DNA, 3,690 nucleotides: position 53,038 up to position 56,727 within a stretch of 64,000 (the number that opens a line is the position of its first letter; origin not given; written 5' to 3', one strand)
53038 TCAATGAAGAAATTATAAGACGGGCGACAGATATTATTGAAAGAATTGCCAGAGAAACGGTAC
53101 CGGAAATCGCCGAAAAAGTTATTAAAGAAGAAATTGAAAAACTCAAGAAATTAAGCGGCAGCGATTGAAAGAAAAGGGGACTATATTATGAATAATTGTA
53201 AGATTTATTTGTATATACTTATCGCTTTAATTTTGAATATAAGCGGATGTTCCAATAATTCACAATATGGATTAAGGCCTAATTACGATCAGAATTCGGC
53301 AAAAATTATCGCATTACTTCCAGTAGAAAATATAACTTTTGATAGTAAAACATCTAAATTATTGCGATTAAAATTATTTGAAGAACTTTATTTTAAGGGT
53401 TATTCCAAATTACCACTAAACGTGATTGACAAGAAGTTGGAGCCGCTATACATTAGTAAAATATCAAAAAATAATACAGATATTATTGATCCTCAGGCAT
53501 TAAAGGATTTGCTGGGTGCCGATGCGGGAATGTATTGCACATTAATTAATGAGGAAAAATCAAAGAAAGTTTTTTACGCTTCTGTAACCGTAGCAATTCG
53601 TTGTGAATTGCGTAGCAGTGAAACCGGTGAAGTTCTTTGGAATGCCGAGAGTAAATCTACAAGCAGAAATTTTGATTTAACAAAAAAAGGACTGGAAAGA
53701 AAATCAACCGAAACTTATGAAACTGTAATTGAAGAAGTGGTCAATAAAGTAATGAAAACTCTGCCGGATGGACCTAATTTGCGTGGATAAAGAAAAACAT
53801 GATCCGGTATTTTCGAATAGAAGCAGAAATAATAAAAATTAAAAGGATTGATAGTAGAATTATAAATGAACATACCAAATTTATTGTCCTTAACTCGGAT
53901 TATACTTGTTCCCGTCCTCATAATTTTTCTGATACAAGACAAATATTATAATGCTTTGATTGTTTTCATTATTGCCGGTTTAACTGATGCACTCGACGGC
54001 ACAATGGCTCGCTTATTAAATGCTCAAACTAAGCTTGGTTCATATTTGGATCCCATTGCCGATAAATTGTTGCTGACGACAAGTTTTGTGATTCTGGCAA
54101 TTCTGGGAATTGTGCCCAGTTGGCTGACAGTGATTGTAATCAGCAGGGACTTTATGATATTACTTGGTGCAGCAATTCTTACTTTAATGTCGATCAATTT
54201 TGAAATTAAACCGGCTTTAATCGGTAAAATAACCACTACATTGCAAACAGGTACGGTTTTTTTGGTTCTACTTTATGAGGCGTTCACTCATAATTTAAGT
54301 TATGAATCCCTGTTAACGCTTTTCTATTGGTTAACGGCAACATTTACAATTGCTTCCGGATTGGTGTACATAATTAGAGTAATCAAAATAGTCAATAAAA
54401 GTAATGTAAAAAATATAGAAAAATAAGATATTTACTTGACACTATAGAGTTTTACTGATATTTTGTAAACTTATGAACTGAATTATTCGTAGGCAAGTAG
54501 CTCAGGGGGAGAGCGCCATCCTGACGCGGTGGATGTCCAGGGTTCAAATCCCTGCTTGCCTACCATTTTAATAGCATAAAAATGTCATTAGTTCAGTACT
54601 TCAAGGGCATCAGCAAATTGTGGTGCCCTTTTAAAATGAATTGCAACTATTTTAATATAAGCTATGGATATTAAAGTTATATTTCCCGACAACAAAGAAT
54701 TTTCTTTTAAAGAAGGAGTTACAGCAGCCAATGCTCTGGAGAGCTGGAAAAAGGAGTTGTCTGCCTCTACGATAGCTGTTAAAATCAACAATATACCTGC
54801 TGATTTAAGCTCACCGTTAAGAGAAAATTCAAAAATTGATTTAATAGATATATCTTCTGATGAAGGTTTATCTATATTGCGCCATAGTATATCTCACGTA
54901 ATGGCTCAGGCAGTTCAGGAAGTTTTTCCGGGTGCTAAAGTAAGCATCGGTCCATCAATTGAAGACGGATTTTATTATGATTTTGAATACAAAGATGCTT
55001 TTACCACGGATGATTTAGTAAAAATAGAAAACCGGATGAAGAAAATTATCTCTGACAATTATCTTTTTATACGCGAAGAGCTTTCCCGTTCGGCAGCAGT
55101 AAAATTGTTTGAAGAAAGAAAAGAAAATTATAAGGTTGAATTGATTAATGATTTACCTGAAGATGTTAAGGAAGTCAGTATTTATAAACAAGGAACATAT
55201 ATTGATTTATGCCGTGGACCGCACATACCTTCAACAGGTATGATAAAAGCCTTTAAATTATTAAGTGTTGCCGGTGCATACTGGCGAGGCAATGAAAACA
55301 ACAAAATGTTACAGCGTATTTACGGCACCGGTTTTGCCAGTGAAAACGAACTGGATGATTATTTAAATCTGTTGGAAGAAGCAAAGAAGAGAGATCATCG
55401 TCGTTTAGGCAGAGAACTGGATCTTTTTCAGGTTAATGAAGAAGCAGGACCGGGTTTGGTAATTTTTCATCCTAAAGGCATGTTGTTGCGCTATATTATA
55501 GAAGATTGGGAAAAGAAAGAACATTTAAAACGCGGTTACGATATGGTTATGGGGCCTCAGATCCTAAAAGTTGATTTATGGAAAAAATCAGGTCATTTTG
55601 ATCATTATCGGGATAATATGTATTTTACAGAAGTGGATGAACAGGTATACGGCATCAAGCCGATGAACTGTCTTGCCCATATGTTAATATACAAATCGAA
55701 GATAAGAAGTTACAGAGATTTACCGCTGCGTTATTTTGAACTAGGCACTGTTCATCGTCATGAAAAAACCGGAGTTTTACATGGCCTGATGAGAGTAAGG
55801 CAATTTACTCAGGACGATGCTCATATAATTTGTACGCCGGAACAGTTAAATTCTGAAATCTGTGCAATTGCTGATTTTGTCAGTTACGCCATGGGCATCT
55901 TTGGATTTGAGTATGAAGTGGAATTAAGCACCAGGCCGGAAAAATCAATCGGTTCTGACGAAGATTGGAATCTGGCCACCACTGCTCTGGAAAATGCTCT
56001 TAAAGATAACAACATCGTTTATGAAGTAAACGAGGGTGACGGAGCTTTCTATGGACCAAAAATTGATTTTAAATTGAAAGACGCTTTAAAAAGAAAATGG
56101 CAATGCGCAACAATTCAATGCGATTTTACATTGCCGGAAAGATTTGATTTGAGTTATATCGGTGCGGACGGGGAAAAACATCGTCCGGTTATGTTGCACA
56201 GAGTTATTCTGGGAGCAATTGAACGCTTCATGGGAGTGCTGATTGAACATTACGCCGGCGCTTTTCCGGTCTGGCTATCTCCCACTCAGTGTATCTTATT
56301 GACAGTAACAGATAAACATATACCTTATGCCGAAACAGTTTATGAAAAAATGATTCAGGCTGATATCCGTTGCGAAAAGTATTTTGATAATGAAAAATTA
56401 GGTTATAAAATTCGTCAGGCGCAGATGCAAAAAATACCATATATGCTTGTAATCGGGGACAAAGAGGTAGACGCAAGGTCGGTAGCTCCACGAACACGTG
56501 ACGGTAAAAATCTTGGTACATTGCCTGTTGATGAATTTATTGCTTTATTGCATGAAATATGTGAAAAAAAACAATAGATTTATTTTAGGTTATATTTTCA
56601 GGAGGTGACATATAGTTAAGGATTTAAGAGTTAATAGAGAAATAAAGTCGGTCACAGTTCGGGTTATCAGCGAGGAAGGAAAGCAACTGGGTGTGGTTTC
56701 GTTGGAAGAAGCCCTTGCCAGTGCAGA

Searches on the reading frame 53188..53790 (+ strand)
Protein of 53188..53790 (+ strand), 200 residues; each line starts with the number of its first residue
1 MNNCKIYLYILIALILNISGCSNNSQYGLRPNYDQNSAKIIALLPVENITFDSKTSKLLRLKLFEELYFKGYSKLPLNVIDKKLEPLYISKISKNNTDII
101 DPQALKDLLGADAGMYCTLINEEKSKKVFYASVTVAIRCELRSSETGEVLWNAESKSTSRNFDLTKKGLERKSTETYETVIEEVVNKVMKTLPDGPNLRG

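Call 44: search_protein_families(library=pfam, proteins=[window:53188-53790:+], max_evalue=0.000001)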
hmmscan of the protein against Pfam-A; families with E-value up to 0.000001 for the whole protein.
window:53188-53790:+ (200 aa): 1 family
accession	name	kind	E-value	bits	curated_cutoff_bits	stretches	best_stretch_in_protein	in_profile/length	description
PF05643.16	GNA1162-like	-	3.2e-11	43.6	25.9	1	35-194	8-158/185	Putative lipoprotein GNA1162-like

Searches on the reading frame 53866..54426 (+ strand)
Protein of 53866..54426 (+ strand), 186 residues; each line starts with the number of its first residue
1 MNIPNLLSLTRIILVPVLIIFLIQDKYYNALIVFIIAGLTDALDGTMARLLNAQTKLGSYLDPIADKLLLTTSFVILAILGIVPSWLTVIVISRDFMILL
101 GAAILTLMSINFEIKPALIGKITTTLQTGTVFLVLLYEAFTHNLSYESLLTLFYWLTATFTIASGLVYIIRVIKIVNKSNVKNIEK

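Call 44: search_protein_families(library=pfam, proteins=[window:53866-54426:+], max_evalue=0.000001)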
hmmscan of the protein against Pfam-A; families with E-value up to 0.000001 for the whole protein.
window:53866-54426:+ (186 aa): 1 family
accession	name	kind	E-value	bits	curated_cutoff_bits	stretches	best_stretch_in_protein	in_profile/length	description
PF01066.26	CDP-OH_P_transf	-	6.1e-35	121.3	22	1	1-160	1-149/152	CDP-alcohol phosphatidyltransferase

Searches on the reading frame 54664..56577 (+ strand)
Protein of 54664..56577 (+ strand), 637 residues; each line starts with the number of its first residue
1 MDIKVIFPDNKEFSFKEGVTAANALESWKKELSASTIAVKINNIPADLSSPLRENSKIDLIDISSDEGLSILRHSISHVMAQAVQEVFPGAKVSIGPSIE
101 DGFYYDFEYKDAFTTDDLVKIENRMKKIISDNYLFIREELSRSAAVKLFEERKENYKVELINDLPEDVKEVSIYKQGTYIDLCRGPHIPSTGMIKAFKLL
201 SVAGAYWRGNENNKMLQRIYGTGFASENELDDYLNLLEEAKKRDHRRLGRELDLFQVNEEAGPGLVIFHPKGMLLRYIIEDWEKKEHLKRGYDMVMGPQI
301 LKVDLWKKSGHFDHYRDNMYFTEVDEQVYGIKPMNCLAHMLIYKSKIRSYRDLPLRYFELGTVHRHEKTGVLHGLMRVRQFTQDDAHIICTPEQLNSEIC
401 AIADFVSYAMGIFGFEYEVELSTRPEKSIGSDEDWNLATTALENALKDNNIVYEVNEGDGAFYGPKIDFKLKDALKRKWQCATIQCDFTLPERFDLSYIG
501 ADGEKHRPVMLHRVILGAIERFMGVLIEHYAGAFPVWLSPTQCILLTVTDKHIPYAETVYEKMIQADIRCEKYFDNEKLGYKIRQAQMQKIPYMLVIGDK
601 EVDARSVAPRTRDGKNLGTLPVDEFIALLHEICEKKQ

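Call 44: search_protein_families(library=pfam, proteins=[window:54664-56577:+], max_evalue=0.000001)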
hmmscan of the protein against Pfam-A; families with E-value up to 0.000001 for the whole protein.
window:54664-56577:+ (637 aa): 3 families
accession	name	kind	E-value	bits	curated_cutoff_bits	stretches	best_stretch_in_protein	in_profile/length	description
PF00587.30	tRNA-synt_2b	-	6.7e-45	153.8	29.3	1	323-530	4-179/179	tRNA synthetase class II core domain (G, H, P, S and T)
PF03129.25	HGTP_anticodon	-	4.5e-20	72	21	1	542-631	1-93/94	Anticodon binding domain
PF07973.19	tRNA_SAD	-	1.3e-18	67.1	24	1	171-220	1-44/44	Threonyl and Alanyl tRNA synthetase second additional domain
